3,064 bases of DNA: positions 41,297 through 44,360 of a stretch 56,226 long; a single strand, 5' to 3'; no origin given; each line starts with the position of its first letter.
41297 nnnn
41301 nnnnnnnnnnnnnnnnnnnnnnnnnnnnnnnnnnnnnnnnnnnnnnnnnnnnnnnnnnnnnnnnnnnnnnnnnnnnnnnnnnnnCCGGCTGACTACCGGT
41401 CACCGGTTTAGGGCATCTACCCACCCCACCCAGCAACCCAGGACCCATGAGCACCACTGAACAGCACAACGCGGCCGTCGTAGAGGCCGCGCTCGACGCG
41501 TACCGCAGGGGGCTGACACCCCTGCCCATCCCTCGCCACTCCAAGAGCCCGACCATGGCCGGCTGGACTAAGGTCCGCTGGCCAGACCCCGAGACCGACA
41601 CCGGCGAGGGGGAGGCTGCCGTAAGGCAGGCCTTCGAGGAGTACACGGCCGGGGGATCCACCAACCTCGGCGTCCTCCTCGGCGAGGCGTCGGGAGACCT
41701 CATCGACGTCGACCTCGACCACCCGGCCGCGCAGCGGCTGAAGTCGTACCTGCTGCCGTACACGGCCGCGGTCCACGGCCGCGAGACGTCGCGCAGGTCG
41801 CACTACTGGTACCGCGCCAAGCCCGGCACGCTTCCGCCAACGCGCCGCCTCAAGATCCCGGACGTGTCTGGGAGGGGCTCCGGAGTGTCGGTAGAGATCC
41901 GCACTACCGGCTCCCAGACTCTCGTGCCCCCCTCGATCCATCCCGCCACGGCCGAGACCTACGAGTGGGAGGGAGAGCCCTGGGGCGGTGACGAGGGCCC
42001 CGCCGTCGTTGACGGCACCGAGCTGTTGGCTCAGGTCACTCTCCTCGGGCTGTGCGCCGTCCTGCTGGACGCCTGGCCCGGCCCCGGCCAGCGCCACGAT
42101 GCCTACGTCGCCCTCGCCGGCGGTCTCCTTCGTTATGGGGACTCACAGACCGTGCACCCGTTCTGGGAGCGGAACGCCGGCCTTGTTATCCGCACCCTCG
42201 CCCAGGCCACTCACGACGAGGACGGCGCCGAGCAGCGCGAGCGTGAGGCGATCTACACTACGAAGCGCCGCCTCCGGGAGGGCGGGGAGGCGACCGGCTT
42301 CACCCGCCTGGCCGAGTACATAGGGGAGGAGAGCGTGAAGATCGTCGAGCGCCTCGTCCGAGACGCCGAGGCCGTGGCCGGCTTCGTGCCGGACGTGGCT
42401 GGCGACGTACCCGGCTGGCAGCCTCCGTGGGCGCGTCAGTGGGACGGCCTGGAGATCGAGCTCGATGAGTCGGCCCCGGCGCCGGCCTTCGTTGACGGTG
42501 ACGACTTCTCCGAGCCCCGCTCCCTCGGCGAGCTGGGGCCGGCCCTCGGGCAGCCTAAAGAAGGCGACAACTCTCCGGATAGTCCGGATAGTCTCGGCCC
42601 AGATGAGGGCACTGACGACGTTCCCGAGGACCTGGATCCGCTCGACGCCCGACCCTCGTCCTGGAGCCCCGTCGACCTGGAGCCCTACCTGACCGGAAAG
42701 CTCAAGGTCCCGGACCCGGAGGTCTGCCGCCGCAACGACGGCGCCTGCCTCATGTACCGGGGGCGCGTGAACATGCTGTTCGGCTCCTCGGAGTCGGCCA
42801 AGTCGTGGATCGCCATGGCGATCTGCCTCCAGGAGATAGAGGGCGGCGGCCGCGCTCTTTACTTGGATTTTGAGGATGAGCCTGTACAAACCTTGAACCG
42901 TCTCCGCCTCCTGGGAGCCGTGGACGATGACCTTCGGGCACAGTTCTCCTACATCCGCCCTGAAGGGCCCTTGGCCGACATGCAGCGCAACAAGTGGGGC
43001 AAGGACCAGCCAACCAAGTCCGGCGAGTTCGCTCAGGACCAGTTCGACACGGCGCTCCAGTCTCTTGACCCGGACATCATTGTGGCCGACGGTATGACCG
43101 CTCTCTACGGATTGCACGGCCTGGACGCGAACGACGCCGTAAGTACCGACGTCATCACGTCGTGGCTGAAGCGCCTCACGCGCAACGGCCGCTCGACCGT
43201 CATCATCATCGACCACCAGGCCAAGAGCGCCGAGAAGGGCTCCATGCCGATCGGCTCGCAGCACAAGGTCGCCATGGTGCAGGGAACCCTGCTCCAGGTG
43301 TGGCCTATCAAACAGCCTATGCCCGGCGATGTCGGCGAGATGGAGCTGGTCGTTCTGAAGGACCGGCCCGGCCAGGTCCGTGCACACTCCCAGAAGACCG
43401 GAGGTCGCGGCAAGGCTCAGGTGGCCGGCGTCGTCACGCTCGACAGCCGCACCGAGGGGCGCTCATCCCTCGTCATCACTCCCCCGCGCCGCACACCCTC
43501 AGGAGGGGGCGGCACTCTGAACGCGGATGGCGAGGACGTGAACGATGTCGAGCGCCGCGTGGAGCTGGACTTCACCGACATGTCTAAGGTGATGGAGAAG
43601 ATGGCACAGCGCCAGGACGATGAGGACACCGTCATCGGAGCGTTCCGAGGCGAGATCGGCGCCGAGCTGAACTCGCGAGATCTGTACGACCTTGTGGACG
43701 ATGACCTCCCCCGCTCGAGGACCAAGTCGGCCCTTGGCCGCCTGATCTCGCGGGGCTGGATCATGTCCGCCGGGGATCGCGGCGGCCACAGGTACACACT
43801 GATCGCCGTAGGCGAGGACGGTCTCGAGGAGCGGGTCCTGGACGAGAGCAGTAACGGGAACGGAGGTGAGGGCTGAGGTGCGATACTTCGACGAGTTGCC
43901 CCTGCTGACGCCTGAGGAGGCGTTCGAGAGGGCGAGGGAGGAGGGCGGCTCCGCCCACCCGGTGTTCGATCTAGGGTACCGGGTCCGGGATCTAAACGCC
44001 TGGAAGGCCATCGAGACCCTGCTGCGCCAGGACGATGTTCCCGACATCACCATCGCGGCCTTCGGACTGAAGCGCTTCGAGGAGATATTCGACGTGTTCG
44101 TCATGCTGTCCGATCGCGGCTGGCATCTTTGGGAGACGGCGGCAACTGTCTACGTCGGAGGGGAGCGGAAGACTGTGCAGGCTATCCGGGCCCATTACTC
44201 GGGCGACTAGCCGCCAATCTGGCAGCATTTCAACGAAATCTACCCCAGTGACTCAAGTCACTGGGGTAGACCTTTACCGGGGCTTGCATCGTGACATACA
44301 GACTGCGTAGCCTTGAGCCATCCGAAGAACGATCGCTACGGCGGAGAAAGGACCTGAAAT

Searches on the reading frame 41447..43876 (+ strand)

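Call 30: search_protein_families(library=phrogs, max_evalue=0.001, proteins=[window:41447-43876:+])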
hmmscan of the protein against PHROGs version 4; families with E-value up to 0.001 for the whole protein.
window:41447-43876:+ (809 aa): 3 families
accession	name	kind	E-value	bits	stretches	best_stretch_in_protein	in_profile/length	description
phrog_1156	-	DNA, RNA and nucleotide metabolism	2.2e-17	63.9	1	11-177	13-168/855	DNA primase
phrog_695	-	DNA, RNA and nucleotide metabolism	1.7e-07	31.4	1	404-614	349-518/704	DNA polymerase/primase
phrog_3123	-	unknown function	0.0005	19.8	1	503-599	423-513/583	-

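Call 76: search_protein_families(library=pfam, max_evalue=0.001, proteins=[window:41447-43876:+])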
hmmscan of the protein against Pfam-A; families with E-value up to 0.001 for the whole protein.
window:41447-43876:+ (809 aa): 2 families
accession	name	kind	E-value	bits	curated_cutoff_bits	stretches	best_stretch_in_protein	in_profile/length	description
PF09250.16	Prim-Pol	-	2.2e-17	64.4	22.8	1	15-178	1-149/158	Bifunctional DNA primase/polymerase, N-terminal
PF13481.12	AAA_25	-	2.6e-10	40.7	27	1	416-595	12-194/195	AAA domain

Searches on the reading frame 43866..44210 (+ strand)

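Call 30: search_protein_families(library=phrogs, max_evalue=0.001, proteins=[window:43866-44210:+])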
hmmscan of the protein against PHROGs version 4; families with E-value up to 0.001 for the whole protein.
window:43866-44210:+ (114 aa): 0 families

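Call 75: search_protein_families(library=pfam, max_evalue=10, proteins=[window:43866-44210:+])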
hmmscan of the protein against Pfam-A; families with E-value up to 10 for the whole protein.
window:43866-44210:+ (114 aa): 1 family
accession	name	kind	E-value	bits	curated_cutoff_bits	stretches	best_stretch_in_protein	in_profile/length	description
PF04954.18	SIP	-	0.16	13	26.3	1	86-111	74-99/119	Siderophore-interacting protein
